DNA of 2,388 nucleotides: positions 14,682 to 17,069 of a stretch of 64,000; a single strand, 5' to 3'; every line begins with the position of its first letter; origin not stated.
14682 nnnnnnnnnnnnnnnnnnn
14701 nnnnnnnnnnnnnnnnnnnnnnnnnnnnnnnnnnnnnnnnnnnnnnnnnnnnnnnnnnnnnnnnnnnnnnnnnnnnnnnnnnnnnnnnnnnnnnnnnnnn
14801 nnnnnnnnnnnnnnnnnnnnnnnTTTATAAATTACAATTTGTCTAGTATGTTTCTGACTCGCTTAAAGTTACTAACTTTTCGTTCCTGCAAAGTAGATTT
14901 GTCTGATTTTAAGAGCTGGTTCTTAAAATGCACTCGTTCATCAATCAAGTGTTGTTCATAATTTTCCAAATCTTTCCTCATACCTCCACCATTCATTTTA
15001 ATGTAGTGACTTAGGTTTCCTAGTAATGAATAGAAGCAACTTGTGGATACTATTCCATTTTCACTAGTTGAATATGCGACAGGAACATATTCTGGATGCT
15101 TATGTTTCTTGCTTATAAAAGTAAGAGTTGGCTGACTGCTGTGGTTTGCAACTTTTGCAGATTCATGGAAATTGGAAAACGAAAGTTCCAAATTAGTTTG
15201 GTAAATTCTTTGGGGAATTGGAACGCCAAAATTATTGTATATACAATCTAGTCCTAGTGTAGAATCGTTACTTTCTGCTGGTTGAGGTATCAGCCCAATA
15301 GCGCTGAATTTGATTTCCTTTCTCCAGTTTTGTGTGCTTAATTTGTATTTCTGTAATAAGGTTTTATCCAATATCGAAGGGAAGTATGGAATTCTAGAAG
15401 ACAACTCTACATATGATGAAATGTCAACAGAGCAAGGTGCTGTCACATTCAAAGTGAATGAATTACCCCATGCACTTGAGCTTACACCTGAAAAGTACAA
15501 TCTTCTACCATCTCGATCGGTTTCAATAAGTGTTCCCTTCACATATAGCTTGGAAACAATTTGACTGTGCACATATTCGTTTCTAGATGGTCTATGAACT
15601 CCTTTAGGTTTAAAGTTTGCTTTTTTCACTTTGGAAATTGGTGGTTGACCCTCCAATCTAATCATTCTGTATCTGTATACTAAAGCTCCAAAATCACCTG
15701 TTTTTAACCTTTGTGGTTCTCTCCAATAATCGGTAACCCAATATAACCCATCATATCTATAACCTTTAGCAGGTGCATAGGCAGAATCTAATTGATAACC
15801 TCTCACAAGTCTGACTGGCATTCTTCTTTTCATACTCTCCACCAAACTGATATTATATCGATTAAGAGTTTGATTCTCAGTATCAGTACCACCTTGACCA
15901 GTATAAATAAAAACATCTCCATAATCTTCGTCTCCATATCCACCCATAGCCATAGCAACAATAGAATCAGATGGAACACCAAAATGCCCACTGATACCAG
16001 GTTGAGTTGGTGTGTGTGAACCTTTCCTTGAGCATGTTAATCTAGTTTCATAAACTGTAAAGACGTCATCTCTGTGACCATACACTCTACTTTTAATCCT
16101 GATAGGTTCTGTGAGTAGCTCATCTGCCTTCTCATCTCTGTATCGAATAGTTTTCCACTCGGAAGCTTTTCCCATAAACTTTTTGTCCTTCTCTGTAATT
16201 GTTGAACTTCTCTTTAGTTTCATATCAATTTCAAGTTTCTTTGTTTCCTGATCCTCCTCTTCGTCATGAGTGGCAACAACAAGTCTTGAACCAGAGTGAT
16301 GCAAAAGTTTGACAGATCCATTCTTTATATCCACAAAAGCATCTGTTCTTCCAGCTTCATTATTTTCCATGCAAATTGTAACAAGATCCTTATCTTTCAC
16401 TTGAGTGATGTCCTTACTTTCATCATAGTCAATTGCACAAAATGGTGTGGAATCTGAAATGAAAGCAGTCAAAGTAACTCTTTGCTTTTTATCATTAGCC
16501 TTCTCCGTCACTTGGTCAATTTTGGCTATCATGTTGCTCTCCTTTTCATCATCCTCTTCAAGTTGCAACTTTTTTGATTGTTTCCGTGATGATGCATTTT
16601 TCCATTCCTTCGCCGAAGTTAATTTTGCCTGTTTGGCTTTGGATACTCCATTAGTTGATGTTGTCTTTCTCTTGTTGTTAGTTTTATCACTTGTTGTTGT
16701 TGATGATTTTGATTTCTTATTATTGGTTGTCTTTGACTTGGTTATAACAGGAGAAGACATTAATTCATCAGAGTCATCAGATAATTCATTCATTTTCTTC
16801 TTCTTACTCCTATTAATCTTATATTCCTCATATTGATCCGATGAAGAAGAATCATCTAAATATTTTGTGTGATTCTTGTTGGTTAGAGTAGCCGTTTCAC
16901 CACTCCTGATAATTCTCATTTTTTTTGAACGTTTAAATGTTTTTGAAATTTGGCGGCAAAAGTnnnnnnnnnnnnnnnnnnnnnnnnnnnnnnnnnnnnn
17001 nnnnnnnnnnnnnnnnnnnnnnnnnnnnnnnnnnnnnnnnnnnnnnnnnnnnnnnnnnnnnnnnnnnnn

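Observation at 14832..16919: Stand-alone SRA-YDG (methyl-cytosine-binding type) domain protein in an AT-rich protist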

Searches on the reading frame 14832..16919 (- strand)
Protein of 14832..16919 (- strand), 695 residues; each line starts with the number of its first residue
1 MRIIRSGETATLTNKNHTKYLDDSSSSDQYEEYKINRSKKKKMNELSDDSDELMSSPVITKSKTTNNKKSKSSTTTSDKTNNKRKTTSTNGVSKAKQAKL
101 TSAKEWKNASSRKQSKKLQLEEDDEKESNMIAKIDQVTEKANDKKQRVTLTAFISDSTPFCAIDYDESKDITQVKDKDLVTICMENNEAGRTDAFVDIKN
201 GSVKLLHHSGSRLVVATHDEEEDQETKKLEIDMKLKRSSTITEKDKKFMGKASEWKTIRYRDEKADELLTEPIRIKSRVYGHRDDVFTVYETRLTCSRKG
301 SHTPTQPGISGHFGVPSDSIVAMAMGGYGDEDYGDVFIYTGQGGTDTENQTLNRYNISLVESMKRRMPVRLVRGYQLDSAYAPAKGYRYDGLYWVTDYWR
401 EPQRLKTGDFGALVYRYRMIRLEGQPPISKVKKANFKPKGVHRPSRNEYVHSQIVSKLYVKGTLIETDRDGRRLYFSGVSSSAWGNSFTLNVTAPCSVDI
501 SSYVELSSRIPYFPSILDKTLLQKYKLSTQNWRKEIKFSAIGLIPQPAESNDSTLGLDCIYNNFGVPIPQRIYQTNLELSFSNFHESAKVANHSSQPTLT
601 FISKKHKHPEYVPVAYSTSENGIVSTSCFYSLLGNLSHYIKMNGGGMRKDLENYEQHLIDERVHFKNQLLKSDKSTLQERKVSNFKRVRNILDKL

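Call 3: search_protein_families(library=pfam, proteins=[window:14832-16919:-], max_evalue=1)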
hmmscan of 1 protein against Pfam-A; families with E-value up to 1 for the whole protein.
window:14832-16919:- (695 aa): 1 family
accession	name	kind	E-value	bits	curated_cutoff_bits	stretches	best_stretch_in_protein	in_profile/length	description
PF02182.23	SAD_SRA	-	6.9e-29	101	30.7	1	285-425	9-148/148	SAD/SRA domain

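Call 4: search_solved_structures(query=window:14832-16919:-, max_evalue=1, show_alignments=3)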
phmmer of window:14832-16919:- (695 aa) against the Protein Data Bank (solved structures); distinct sequences matched with E-value up to 1: 18.
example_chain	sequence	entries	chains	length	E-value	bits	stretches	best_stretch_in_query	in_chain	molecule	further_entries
3q0b_X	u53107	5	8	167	1.2e-17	66.8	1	289-428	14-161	Histone-lysine N-methyltransferase, H3 lysine-9 specific SUVH5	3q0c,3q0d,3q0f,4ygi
6ghs_A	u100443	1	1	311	1.4e-17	66.7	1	281-400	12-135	TagI restriction endonuclease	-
6a5k_A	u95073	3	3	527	7.4e-15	57.6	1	285-437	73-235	Histone-lysine N-methyltransferase, H3 lysine-9 specific SUVH6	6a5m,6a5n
4nj5_A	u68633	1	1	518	2e-13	52.9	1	314-429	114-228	Probable histone-lysine N-methyltransferase, H3 lysine-9 specific SUVH9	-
4qen_A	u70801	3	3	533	2.2e-13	52.8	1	322-436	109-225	Histone-lysine N-methyltransferase, H3 lysine-9 specific SUVH4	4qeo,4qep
3dwh_A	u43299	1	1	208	6.9e-13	51.1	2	365-441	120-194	E3 ubiquitin-protein ligase UHRF1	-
2pb7_A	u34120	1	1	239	7.4e-13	51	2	365-441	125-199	E3 ubiquitin-protein ligase UHRF1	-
6vcs_A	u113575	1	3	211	8e-13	50.9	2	365-441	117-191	E3 ubiquitin-protein ligase UHRF1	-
3bi7_A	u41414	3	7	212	8.1e-13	50.9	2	365-441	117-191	E3 ubiquitin-protein ligase UHRF1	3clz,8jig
2zkd_A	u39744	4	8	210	2.1e-12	49.6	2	361-426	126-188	E3 ubiquitin-protein ligase UHRF1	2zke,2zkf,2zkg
3f8j_B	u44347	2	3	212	3.7e-12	48.7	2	361-426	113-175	E3 ubiquitin-protein ligase UHRF1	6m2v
2zo0_B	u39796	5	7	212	3.7e-12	48.7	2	361-426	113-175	E3 ubiquitin-protein ligase UHRF1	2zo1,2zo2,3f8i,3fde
9lpk_A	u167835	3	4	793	2.2e-11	46.2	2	365-441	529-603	E3 ubiquitin-protein ligase UHRF1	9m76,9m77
3oln_A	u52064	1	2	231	3.3e-10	42.3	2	365-426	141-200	E3 ubiquitin-protein ligase UHRF2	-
4pw5_A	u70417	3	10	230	3.7e-10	42.1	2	365-426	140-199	E3 ubiquitin-protein ligase UHRF2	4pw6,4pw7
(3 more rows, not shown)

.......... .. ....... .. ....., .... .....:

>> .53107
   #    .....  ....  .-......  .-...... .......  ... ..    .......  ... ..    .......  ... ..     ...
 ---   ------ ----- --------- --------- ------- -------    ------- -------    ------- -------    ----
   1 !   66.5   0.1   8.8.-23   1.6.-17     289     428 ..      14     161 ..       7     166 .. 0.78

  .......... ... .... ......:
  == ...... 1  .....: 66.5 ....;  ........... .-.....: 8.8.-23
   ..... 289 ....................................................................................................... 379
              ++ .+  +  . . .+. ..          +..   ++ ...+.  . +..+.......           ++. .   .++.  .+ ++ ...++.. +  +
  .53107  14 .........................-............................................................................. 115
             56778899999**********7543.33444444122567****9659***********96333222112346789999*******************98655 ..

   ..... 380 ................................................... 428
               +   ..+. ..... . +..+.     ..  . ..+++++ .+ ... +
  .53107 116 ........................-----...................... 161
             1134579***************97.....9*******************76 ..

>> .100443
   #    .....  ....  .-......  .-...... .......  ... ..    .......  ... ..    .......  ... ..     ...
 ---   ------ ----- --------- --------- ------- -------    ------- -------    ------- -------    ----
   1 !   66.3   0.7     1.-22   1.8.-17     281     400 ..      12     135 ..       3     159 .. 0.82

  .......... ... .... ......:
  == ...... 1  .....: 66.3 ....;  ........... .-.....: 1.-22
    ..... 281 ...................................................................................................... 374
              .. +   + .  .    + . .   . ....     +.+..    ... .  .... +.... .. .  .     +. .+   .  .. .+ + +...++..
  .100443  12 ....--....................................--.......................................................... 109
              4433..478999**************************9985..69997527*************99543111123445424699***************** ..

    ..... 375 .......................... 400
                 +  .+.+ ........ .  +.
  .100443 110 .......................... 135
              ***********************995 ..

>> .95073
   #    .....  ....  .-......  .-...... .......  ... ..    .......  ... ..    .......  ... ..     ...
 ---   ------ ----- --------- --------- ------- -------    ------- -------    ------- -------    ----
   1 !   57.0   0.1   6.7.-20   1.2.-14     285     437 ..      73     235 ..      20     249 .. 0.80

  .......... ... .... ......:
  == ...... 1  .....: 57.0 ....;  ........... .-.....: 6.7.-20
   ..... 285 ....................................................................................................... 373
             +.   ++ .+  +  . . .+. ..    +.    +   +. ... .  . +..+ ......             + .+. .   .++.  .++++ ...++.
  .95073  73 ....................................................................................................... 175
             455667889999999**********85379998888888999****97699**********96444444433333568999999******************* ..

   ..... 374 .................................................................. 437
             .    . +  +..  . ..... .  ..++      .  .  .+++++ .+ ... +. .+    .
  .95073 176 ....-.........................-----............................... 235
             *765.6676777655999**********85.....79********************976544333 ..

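Call 5: find_homologous_proteins(query=window:14832-16919:-, max_evalue=0.001)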
Query window:14832-16919:- (695 aa): 12 proteins with E <= 0.001 among 5605 candidates.
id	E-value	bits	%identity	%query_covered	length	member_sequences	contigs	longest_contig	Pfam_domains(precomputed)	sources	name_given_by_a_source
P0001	0.0e+0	1546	99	100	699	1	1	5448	PF02182.24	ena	-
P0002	1.3e-163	564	52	77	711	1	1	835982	PF02182.24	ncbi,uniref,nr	ncbi:hypothetical protein C9374_009746 [Naegleria lovaniensis]|uniref:YDG domain-containing protein 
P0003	7.5e-144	499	49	77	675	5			PF02182.24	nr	nr:unnamed protein product [Naegleria fowleri]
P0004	9.2e-75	271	37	66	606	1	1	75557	PF02182.24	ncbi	ncbi:hypothetical protein ABK040_013990 [Willaertia magna]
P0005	1.4e-59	220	48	34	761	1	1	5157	PF02182.24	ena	-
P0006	2.7e-56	209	48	31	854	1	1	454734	PF02182.24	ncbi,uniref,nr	ncbi:hypothetical protein C9374_008967 [Naegleria lovaniensis]|uniref:YDG domain-containing protein 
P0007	2.3e-55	206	50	30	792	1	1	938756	PF02182.24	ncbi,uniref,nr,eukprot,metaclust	ncbi:predicted protein [Naegleria gruberi]|uniref:Predicted protein n=1 Tax=Naegleria gruberi TaxID=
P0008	3.4e-46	176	42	33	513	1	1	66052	PF02182.24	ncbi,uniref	ncbi:E3 ubiquitin-protein ligase [Acrasis kona]|uniref:E3 ubiquitin-protein ligase n=1 Tax=Acrasis k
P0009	1.8e-30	124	59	14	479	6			PF02182.24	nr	nr:unnamed protein product [Naegleria fowleri]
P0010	2.3e-7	48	32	20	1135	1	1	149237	PF02182.24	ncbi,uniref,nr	ncbi:PREDICTED: uncharacterized protein MAL13P1.304-like [Eufriesea mexicana]|uniref:uncharacterized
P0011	1.3e-4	39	32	20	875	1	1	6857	PF01058.30,PF02182.24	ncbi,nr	ncbi:ubiquitin-like with PHD and RING finger domains 2 [Nowakowskiella sp. JEL0078]|nr:ubiquitin-lik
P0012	2.4e-4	38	33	20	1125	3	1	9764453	PF02182.24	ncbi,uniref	ncbi:uncharacterized protein [Polyergus mexicanus]|uniref:uncharacterized protein isoform X2 n=1 Tax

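Call 22: predict_structure(alignment_id=A2)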
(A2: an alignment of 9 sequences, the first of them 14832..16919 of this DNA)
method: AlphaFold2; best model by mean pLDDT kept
length: 695 residues; sequences in the alignment: 9
mean_pLDDT: 44.5   pTM: 0.34
mean pLDDT of the five models: 44.5, 44.5, 43.1, 41.4, 40.1
residues with pLDDT >= 90: 16; 70-90: 146; 50-70: 52; < 50: 481
segments of 3 or more residues with pLDDT < 50: 1-222, 254-275, 277-297, 300-303, 440-641, 643-645
pLDDT, mean of each block of 10 residues (from residue 1): 31 27 32 31 31 31 32 28 29 27 28 31 30 29 27 26 25 25 24 29 26 32 58 82 79 43 41 41 36 47 60 77 68 90 81 86 85 82 80 90 76 89 81 52 36 27 26 24 25 27 29 31 31 26 26 29 27 24 25 25 25 30 35 42 50 72 67 66 81 68
secondary structure, 60 per line:
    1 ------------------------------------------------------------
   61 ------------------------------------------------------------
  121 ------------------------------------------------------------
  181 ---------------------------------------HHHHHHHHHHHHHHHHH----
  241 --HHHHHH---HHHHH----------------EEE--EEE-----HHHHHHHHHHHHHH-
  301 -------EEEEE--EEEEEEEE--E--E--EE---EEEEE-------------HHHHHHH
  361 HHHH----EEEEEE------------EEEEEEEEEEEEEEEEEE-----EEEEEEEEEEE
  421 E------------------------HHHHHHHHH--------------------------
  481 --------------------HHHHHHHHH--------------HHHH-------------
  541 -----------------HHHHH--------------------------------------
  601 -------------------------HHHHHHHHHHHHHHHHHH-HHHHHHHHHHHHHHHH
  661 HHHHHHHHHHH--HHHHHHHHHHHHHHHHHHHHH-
elements in order (helices of 4 or more, strands of 3 or more residues): H220-236 H243-248 H252-256 E273-275 E278-280 H286-299 E308-312 E315-322 E336-340 H354-364 E369-374 E387-404 E410-421 H446-454 H501-509 H524-527 H558-562 H626-643 H645-671 H674-694

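Call 26: find_encoding_contigs(protein=P0001, flank=5000, max_places=4)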
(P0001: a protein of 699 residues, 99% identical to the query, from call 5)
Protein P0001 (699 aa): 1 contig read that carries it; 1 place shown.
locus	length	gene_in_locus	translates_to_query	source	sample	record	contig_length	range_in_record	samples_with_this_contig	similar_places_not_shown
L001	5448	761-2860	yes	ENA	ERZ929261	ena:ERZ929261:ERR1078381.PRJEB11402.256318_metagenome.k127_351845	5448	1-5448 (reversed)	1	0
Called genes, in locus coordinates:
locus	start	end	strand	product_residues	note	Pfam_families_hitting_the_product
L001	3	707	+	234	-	?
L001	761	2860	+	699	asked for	PF02182:SAD_SRA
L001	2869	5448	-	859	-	?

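Call 27: list_cluster_members(proteins=[window:14835-16919:-, P0007, P0005, P0008])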
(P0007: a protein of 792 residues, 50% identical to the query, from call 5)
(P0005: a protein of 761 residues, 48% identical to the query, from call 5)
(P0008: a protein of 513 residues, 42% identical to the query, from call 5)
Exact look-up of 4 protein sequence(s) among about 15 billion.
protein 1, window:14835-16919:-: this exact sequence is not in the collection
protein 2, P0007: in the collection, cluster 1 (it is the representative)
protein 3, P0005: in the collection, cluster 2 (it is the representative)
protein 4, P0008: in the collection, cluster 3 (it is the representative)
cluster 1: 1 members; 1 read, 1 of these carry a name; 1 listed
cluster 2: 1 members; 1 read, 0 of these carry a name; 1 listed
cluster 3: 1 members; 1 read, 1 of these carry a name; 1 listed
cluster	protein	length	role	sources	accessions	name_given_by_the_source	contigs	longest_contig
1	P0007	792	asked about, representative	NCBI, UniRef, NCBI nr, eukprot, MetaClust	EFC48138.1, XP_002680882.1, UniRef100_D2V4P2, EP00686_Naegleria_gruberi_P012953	predicted protein [Naegleria gruberi] | Predicted protein n=1 Tax=Naegleria gruberi TaxID=5762 RepID=D2V4P2_NAEGR | uncharacterized protein NAEGRDRAFT_46701 [Naegleria gruberi]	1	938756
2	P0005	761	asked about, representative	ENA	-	-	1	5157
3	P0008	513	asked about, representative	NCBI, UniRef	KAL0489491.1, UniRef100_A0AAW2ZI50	E3 ubiquitin-protein ligase [Acrasis kona] | E3 ubiquitin-protein ligase n=1 Tax=Acrasis kona TaxID=1008807 RepID=A0AAW2ZI50_9EUKA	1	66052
